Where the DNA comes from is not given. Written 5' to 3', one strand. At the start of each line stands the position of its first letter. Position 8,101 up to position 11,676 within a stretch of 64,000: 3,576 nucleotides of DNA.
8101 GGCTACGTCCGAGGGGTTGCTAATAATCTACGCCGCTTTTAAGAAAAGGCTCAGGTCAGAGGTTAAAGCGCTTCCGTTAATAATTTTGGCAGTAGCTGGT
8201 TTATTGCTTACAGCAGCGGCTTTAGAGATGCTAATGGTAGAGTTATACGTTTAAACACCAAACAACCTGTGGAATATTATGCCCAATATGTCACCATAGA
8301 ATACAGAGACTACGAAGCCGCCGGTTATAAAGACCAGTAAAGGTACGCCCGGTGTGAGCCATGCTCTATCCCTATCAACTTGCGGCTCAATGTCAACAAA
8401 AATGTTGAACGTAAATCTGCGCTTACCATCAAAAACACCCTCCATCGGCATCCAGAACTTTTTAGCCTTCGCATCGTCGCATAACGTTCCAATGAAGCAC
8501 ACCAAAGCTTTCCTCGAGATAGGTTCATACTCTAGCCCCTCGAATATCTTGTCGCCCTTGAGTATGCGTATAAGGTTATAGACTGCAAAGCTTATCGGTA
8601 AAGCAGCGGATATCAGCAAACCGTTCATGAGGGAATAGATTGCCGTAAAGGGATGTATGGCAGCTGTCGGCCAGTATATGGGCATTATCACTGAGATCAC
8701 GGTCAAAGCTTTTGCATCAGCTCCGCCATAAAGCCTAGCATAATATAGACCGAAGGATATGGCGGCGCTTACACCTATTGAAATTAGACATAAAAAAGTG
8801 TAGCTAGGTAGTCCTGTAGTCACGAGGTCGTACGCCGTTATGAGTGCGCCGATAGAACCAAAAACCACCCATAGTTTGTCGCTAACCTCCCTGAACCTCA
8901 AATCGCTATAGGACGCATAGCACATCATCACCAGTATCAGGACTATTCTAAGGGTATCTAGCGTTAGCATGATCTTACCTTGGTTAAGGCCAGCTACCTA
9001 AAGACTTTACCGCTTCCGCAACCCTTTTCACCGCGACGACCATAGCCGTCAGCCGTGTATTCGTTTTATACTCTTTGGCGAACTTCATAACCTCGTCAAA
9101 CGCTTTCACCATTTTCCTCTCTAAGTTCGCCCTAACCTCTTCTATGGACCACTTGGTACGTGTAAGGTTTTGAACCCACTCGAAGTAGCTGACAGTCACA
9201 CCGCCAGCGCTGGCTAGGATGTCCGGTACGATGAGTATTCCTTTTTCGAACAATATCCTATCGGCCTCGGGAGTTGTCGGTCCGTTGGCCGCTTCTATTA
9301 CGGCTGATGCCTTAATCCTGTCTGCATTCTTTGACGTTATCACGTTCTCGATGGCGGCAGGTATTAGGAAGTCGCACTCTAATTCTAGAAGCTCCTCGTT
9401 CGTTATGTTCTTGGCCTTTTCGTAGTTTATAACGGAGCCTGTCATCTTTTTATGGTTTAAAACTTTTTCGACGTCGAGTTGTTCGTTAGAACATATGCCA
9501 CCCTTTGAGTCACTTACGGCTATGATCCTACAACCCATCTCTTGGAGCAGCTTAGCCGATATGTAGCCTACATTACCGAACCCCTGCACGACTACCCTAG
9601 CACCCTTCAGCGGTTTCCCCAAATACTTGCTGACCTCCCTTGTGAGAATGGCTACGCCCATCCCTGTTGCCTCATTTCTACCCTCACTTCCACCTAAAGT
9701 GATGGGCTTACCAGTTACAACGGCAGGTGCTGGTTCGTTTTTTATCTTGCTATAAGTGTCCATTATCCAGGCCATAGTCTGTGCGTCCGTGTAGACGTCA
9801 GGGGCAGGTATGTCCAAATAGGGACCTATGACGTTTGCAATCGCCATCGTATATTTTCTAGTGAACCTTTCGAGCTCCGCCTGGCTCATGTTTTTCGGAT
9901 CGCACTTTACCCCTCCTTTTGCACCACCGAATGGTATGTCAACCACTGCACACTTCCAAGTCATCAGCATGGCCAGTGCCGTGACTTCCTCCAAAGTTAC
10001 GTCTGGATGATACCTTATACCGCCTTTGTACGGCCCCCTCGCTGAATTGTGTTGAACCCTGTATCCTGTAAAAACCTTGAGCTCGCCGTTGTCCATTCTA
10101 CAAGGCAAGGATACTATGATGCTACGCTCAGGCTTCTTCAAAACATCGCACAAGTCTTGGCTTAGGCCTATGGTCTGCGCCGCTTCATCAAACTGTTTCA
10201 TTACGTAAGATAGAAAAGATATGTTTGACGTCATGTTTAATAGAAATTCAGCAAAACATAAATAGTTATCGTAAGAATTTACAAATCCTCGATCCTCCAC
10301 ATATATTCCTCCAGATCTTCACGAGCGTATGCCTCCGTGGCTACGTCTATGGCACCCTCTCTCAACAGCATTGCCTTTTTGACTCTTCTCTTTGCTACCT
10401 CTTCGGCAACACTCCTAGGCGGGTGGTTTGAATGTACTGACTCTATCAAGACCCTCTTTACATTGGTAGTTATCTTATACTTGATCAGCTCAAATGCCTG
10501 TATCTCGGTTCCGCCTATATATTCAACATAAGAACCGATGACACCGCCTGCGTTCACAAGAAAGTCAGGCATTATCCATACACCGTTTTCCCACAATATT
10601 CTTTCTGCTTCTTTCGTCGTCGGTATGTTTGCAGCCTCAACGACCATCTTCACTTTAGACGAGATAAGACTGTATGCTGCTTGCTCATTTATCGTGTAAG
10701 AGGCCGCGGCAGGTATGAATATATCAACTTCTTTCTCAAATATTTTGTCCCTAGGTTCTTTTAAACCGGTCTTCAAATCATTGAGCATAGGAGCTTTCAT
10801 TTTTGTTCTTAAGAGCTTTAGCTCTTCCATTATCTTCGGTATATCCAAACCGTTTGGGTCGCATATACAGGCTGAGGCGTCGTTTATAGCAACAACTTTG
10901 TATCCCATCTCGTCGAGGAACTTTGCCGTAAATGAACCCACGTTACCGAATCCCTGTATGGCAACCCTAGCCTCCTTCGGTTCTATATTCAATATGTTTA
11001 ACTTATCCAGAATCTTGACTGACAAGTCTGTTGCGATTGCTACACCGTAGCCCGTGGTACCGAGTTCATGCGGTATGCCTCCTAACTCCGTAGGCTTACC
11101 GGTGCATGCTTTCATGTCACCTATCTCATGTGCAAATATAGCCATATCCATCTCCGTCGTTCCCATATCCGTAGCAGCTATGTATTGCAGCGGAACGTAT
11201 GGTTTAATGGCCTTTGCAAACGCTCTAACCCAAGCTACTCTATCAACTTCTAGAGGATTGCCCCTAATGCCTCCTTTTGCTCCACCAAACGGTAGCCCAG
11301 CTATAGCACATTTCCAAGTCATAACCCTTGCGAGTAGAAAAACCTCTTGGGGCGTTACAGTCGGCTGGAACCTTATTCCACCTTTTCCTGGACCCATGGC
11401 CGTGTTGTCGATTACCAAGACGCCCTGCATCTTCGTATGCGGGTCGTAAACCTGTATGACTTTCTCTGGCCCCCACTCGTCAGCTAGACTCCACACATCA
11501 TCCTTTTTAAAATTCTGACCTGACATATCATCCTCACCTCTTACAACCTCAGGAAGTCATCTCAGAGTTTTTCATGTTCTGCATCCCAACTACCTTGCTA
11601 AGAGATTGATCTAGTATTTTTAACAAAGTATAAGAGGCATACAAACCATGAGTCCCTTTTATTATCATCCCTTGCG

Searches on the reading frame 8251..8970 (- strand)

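Call 12: search_protein_families(library=pfam, proteins=[window:8251-8970:-], max_evalue=0.001)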
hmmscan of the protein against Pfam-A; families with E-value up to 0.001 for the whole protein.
window:8251-8970:- (239 aa): 2 families
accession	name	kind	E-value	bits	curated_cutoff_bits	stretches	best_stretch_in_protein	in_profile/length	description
PF01478.23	Peptidase_A24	-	2.6e-08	34.7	26.5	1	11-118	2-100/104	Type IV leader peptidase family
PF06847.16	Arc_PepC_II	-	7.3e-07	30.1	29.9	1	199-228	65-93/93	Archaeal Peptidase A24 C-terminus Type II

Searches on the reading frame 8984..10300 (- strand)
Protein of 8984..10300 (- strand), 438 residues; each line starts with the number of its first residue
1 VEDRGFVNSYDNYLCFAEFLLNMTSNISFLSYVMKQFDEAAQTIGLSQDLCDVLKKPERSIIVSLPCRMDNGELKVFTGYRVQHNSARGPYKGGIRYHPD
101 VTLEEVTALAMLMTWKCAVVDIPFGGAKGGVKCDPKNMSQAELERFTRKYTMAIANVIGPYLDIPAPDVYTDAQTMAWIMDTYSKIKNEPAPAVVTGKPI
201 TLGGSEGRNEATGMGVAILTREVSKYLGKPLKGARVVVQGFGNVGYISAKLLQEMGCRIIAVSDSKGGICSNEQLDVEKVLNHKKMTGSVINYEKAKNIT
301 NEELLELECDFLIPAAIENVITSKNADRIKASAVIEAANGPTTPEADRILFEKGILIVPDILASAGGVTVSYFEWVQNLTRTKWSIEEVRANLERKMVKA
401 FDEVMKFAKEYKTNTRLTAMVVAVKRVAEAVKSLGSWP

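Call 33: search_protein_families(library=ncbifam, proteins=[window:8984-10300:-], max_evalue=0.00001)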
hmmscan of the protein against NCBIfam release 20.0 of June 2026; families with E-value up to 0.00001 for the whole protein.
window:8984-10300:- (438 aa): 7 families
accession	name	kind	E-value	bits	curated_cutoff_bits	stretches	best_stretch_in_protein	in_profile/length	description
NF040817.1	GdhA_Arch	equivalog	1.5e-175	584.4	750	1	31-435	8-415/419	glutamate dehydrogenase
NF041398.1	GluDhGdhB_Halo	equivalog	1.1e-160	535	620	1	30-438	4-410/410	glutamate dehydrogenase GdhB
NF006929.0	PRK09414.1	equivalog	4.3e-90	302.8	536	1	47-435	47-443/445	NADP-specific glutamate dehydrogenase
NF010633.0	PRK14030.1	subfamily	6.8e-67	226.5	743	1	50-434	46-442/445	glutamate dehydrogenase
NF010634.0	PRK14031.1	equivalog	2.2e-64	217.6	822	1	50-431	46-438/444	NADP-specific glutamate dehydrogenase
NF035922.1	Trp_DH_ScyB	equivalog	3.8e-19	68.9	600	1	84-431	31-343/346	tryptophan dehydrogenase ScyB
NF004912.0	PRK06270.1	equivalog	6.1e-07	29.2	373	1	235-330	5-112/343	homoserine dehydrogenase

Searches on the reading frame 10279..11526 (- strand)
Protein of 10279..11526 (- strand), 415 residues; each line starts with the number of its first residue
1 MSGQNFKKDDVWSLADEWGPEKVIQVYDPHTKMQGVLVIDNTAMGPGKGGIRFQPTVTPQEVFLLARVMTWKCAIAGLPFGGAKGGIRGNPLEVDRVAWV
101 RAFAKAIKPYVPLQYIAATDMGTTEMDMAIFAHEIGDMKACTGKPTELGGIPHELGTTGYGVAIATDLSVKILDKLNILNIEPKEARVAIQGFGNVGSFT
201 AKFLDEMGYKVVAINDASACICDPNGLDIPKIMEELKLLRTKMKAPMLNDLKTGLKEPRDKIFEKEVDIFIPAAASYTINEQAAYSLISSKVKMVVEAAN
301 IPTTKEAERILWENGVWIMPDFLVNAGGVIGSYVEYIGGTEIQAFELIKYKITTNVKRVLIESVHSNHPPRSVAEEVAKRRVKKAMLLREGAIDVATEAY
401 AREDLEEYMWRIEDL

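Call 33: search_protein_families(library=ncbifam, proteins=[window:10279-11526:-], max_evalue=0.00001)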
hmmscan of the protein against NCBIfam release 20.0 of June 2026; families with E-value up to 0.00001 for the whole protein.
window:10279-11526:- (415 aa): 6 families
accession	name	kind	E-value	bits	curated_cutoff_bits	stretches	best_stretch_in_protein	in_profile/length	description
NF041398.1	GluDhGdhB_Halo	equivalog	3e-59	201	620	1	40-347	58-358/410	glutamate dehydrogenase GdhB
NF040817.1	GdhA_Arch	equivalog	2.8e-58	198.1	750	1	34-387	55-412/419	glutamate dehydrogenase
NF006929.0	PRK09414.1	equivalog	1.4e-41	142.9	536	1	35-343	79-388/445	NADP-specific glutamate dehydrogenase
NF010633.0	PRK14030.1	subfamily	7.4e-34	117.6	743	1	35-336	75-381/445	glutamate dehydrogenase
NF010634.0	PRK14031.1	equivalog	2.8e-31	108.5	822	1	35-337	75-381/444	NADP-specific glutamate dehydrogenase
NF035922.1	Trp_DH_ScyB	equivalog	1.6e-28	99.8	600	2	15-212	6-195/346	tryptophan dehydrogenase ScyB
